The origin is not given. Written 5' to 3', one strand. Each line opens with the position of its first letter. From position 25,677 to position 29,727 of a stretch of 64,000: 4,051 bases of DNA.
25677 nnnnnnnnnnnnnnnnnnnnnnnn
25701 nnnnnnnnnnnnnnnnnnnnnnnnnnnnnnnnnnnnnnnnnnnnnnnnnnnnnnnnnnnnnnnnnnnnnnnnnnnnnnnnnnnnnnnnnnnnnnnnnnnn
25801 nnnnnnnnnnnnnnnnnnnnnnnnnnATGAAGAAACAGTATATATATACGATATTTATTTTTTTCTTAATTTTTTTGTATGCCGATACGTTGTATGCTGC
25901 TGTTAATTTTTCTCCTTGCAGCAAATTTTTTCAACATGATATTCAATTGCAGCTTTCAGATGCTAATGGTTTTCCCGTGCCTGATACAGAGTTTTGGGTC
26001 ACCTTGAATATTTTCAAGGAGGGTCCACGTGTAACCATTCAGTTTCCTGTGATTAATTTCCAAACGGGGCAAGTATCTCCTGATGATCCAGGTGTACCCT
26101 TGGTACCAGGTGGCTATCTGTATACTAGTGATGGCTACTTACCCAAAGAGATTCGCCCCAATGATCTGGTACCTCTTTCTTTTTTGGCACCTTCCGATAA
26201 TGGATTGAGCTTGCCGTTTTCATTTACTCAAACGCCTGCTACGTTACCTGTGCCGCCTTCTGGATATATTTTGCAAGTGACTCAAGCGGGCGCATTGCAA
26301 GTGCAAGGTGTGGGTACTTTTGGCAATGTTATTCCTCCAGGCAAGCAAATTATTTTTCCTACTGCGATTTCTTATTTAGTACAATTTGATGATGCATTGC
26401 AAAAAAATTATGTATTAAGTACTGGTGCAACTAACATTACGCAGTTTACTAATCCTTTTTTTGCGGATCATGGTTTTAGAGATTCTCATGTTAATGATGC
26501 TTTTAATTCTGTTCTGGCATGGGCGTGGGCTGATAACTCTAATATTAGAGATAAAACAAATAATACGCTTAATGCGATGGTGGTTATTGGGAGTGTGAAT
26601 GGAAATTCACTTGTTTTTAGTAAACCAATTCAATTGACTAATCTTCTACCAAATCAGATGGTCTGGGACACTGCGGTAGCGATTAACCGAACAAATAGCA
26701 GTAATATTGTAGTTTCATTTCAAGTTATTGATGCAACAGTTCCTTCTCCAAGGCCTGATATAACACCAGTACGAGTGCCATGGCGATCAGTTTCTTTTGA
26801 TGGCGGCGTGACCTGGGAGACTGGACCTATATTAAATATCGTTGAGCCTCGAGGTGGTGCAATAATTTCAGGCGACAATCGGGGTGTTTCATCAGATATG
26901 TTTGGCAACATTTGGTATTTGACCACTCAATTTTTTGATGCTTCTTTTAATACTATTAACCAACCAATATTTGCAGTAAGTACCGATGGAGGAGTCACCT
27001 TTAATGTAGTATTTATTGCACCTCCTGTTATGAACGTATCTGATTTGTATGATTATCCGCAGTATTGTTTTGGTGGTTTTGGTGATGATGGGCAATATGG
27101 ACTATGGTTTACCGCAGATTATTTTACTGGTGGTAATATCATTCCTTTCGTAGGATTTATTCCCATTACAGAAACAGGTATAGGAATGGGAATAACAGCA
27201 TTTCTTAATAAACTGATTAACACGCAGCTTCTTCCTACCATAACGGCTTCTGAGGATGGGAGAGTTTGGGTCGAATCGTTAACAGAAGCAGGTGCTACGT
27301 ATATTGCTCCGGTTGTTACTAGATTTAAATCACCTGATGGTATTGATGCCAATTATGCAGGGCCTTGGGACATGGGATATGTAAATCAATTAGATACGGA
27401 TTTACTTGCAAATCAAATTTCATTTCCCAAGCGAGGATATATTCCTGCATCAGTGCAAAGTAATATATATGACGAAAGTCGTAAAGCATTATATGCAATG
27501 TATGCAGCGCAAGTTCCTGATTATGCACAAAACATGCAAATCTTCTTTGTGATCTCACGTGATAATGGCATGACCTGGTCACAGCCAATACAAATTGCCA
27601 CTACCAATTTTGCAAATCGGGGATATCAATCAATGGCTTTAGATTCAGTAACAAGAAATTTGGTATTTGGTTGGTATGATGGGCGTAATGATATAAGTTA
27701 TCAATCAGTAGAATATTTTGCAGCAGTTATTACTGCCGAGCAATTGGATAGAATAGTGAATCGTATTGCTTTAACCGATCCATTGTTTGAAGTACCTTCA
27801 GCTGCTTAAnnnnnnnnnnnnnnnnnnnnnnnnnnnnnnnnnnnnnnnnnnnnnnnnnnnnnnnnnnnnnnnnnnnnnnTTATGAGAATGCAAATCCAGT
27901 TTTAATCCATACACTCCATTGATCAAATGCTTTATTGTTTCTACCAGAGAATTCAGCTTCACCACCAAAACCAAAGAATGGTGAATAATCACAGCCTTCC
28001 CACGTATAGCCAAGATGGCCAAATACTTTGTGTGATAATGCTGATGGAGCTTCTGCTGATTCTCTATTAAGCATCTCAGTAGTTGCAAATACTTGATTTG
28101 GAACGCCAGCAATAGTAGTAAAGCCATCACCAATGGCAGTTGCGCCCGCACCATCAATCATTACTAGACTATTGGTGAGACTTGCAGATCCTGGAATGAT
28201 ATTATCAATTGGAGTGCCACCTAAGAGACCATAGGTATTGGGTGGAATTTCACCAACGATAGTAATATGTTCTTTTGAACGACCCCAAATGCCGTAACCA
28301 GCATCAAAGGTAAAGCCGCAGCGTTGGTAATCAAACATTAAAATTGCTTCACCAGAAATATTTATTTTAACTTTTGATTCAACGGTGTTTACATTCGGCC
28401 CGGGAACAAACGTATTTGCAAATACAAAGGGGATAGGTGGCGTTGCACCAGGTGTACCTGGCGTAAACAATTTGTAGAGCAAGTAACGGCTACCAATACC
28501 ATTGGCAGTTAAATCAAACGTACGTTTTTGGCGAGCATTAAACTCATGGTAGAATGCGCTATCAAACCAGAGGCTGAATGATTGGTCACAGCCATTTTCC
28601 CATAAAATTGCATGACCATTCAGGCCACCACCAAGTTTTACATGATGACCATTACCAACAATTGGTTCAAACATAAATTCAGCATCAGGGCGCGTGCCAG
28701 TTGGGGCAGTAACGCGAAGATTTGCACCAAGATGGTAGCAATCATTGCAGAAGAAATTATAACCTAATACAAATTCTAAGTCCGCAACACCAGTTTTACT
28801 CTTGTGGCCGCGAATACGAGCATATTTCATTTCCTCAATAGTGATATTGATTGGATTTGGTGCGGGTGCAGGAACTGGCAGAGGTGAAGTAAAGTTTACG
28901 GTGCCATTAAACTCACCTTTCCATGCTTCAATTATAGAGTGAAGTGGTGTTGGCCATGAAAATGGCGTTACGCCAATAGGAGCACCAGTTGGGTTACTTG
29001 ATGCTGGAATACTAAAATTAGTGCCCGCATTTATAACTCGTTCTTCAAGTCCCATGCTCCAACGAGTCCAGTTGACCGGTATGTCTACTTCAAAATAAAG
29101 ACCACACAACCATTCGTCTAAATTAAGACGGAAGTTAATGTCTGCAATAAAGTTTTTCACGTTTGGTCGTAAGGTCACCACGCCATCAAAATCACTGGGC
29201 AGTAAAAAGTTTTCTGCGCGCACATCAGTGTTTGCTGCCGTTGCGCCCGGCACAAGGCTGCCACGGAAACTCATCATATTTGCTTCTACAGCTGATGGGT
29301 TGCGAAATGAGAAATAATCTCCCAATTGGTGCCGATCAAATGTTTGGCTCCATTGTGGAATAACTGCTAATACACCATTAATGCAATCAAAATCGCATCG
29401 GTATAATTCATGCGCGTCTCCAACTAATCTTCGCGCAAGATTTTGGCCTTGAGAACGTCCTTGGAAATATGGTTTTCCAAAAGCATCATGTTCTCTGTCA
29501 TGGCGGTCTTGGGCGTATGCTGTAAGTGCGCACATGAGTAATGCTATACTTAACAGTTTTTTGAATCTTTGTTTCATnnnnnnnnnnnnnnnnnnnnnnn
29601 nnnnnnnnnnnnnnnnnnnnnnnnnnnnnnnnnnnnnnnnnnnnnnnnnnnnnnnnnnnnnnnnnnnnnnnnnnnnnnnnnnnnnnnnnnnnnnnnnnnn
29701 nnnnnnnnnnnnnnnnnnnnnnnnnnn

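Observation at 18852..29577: Array of five paralogous ~500-570 aa outer-membrane-type proteins of an unrecognised family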

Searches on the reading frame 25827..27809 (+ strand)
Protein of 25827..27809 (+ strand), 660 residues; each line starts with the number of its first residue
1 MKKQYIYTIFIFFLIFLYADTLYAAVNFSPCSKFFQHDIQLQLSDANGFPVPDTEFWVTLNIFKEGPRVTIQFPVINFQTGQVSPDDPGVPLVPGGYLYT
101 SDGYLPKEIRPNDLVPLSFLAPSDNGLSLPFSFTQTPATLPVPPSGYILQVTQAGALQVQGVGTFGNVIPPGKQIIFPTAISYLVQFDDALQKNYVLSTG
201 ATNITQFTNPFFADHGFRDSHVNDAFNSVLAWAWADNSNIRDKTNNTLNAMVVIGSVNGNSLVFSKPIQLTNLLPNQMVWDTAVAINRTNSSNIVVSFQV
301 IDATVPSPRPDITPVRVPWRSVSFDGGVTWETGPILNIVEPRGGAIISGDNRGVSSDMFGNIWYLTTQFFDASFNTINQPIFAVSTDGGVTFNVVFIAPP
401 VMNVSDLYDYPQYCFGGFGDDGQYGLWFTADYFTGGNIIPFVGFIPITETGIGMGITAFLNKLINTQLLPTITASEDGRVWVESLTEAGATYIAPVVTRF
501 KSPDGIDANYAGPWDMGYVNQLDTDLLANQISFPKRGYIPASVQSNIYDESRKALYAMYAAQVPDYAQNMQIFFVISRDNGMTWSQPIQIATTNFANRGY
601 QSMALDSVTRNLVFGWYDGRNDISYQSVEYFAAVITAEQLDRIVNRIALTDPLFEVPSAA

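Call 3: search_protein_families(library=pfam, proteins=[window:25827-27809:+], max_evalue=1)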
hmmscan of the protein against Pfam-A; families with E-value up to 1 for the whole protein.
window:25827-27809:+ (660 aa): 3 families
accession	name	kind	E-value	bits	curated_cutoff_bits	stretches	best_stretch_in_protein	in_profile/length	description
PF02012.26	BNR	-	1.5e-07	30.7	27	2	576-585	2-11/12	BNR/Asp-box repeat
PF13088.12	BNR_2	-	0.0076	16.1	31.4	1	549-596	58-106/277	BNR repeat-like domain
PF21471.3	Reelin_subrepeat-B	-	0.051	13.8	27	0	567-617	55-107/127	Reelin subrepeat B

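Call 4: search_protein_families(library=ncbifam, proteins=[window:25827-27809:+], max_evalue=1)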
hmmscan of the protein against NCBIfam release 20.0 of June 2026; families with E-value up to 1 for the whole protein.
window:25827-27809:+ (660 aa): 0 families

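Call 66: find_homologous_proteins(query=window:25827-27809:+)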
Query window:25827-27809:+ (660 aa): 218 proteins with E <= 0.001 among 8000 candidates; the best 120 are listed.
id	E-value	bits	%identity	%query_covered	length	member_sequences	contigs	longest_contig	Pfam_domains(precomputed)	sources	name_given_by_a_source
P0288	0.0e+0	1509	100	100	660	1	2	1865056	PF02012.27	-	-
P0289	8.8e-218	743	55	100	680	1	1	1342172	PF02012.27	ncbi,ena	-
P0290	3.8e-208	711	55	95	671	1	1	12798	-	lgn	-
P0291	6.8e-207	707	54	95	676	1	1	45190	-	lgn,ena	-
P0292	1.5e-206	706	56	95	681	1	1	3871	PF02012.27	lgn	-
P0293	1.5e-206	706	55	94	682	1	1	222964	-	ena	-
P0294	2.5e-206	705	56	95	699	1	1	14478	PF02012.27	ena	-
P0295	6.2e-206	704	56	96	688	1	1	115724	-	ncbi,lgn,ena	-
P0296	2.0e-204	699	55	95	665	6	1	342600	PF02012.27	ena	-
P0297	2.1e-204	699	54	98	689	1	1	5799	PF24316.2,PF02012.27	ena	-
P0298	2.5e-204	699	54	99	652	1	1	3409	PF24316.2,PF02012.27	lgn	-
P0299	3.1e-204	698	54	98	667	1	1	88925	PF02012.27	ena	-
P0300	1.0e-202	693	52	95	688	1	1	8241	PF02012.27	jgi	jgi:hypothetical protein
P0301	9.6e-201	687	60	45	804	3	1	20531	PF02012.27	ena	-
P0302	3.3e-200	685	53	99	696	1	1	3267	-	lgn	-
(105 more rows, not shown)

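Call 79: predict_structure(alignment_id=A5)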
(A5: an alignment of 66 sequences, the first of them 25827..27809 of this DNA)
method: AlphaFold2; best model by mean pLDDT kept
length: 660 residues; sequences in the alignment: 66
mean_pLDDT: 89.8   pTM: 0.88
mean pLDDT of the five models: 89.8, 89.2, 88.3, 87.5, 87.2
residues with pLDDT >= 90: 474; 70-90: 141; 50-70: 35; < 50: 10
segments of 3 or more residues with pLDDT < 50: 25-28
pLDDT, mean of each block of 10 residues (from residue 1): 66 66 48 93 94 97 96 95 90 92 95 93 66 69 77 95 88 92 91 92 92 83 97 96 95 96 96 95 97 97 84 86 97 77 69 97 95 91 96 95 94 96 96 94 95 95 94 97 88 92 96 93 80 81 93 96 89 95 93 81 96 94 92 96 95 92
secondary structure, 60 per line:
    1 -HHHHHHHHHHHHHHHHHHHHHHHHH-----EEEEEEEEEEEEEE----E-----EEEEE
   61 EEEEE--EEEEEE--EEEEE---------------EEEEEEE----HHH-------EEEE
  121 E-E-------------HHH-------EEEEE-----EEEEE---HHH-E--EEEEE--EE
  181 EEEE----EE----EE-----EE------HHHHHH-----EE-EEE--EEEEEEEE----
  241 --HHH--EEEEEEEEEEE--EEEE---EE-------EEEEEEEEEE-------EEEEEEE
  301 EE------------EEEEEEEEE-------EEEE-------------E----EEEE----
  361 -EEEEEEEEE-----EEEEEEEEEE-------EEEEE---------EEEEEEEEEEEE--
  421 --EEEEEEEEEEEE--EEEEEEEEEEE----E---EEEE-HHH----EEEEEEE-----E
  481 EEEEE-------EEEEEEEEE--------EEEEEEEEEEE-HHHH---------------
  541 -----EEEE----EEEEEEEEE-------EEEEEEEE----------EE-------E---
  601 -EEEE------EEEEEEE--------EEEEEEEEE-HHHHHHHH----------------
elements in order: H2-26 E32-45 E56-65 E68-73 E76-80 E96-102 E117-121 E147-151 E157-161 E172-176 E179-184 H210-215 E224-226 E229-236 E248-258 E261-264 E277-286 E294-302 E315-323 E331-334 E353-356 E362-370 E376-385 E393-397 E407-418 E423-434 E437-447 E456-459 E468-474 E480-485 E493-501 E510-520 H522-525 E546-549 E554-562 E570-577 E602-605 E612-618 E627-635 H637-644

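Call 81: fold_search(model_id=the predicted structure, library=pdb)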
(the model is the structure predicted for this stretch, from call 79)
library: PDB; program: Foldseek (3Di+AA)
matches with E <= 10: 863; with E <= 0.001: 133
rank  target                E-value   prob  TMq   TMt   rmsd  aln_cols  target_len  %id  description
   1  8t1z                  5.2e-10  1.00  0.34  0.43  17.0       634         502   11  Crystal Structure of Porphyromonas gingivalis Sialidase (PG_0352) Bound to Neu5Ac (NANA) (released 2023-10-04)
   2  4xe9                  6.1e-09  1.00  0.35  0.36  18.9       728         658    9  Crystal structure of the NanB sialidase from Streptococcus pneumoniae in complex with Optactin (released 2016-01-13)
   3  7lbu                  7.0e-09  1.00  0.35  0.56   8.5       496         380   12  Crystal structure of the Propionibacterium acnes surface sialidase (released 2021-12-08)
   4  4xmi                  7.4e-09  1.00  0.35  0.35  18.6       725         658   10  Crystal structure of the K499G mutant of NanB sialidase from Streptococcus pneumoniae (released 2016-01-13)
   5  8t1y                  8.1e-09  1.00  0.36  0.45  15.7       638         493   10  Crystal Structure of Porphyromonas gingivalis Sialidase (PG_0352) Bound to Neu5Ac2en (DANA) (released 2023-10-04)
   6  8t24                  9.4e-09  1.00  0.36  0.46  15.8       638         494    9  Crystal Structure of Porphyromonas gingivalis Sialidase (PG_0352)- Fructose bound in CBM (released 2023-10-04)
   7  7mhu_A                2.1e-08  1.00  0.32  0.50   8.4       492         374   10  Sialidase24 apo (released 2022-02-23)
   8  4xyx                  2.4e-08  1.00  0.33  0.33  16.1       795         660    8  NanB plus Optactamide (released 2016-02-10)
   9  4nc5                  4.1e-08  1.00  0.33  0.55   7.7       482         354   10  Human sialidase 2 in complex with 2,3-difluorosialic acid (covalent intermediate) (released 2013-11-06)
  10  4yz2_A                5.8e-08  1.00  0.34  0.34  18.9       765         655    9  Crystal Structure of Streptococcus pneumoniae NanC, in complex with 2-deoxy-2,3-didehydro-N-acetylneuraminic acid. (released 2015-09-23)
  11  2jkb                  7.0e-08  1.00  0.35  0.35  18.5       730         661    9  Crystal structure of Streptococcus pneumoniae NanB in complex with 2, 7-anhydro-Neu5Ac (released 2008-09-16)
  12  1vcu_B                8.6e-08  1.00  0.35  0.56   8.9       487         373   10  Structure of the human cytosolic sialidase Neu2 in complex with the inhibitor DANA (released 2004-11-02)
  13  1sll                  8.6e-08  1.00  0.35  0.34  18.1       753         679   10  SIALIDASE L FROM LEECH MACROBDELLA DECORA (released 1998-12-16)
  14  1eur                  9.0e-08  1.00  0.33  0.55  10.0       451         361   12  SIALIDASE (released 1997-01-11)
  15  1eus                  9.0e-08  1.00  0.34  0.58   8.3       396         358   15  SIALIDASE COMPLEXED WITH 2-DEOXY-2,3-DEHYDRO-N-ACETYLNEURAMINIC ACID (released 1997-01-11)
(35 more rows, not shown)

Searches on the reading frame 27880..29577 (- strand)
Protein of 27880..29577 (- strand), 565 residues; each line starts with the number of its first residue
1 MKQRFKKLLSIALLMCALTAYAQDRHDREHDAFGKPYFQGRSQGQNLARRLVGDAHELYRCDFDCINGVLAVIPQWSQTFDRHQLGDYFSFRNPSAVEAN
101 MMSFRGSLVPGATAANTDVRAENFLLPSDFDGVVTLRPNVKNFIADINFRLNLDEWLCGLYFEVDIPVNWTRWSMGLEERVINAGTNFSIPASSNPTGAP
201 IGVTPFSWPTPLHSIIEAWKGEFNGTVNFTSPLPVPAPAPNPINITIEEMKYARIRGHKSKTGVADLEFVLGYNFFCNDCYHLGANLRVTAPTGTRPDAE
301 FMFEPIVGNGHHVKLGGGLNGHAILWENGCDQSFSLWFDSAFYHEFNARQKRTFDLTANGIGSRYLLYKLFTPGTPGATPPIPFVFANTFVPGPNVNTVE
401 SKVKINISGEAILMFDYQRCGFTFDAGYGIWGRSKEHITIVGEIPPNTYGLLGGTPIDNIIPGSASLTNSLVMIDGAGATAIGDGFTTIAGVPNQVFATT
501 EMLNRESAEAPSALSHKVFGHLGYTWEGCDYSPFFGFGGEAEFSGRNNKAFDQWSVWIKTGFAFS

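Call 3: search_protein_families(library=pfam, proteins=[window:27880-29577:-], max_evalue=1)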
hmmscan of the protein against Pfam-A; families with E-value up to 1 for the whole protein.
window:27880-29577:- (565 aa): 0 families

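Call 4: search_protein_families(library=ncbifam, proteins=[window:27880-29577:-], max_evalue=1)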
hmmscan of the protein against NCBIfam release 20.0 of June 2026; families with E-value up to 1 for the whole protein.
window:27880-29577:- (565 aa): 0 families

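Call 49: search_protein_families(library=pfam, alignment_id=A3, max_evalue=0.1)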
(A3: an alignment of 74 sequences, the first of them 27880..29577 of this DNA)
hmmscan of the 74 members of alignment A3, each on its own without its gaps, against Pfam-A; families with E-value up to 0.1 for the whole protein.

A. member 1, window:27880-29577:- (565 aa): 0 families

B. families by the number of members that match (of 74 scanned): 5 families
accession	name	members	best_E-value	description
PF13557.12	Phenol_MetA_deg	2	0.0012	Putative MetA-pathway of phenol degradation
PF06629.18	MipA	2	0.0022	MltA-interacting protein MipA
PF05935.17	Arylsulfotrans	1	0.031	Arylsulfotransferase (ASST)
PF07294.16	Fibroin_P25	1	0.073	Fibroin P25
PF14977.11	FAM194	1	0.094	FAM194 protein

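Call 65: search_solved_structures(query=A3, max_evalue=10, show_alignments=3)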
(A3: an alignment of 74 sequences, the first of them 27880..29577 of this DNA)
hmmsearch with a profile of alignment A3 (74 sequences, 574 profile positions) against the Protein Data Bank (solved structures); distinct sequences matched with E-value up to 10: 0.
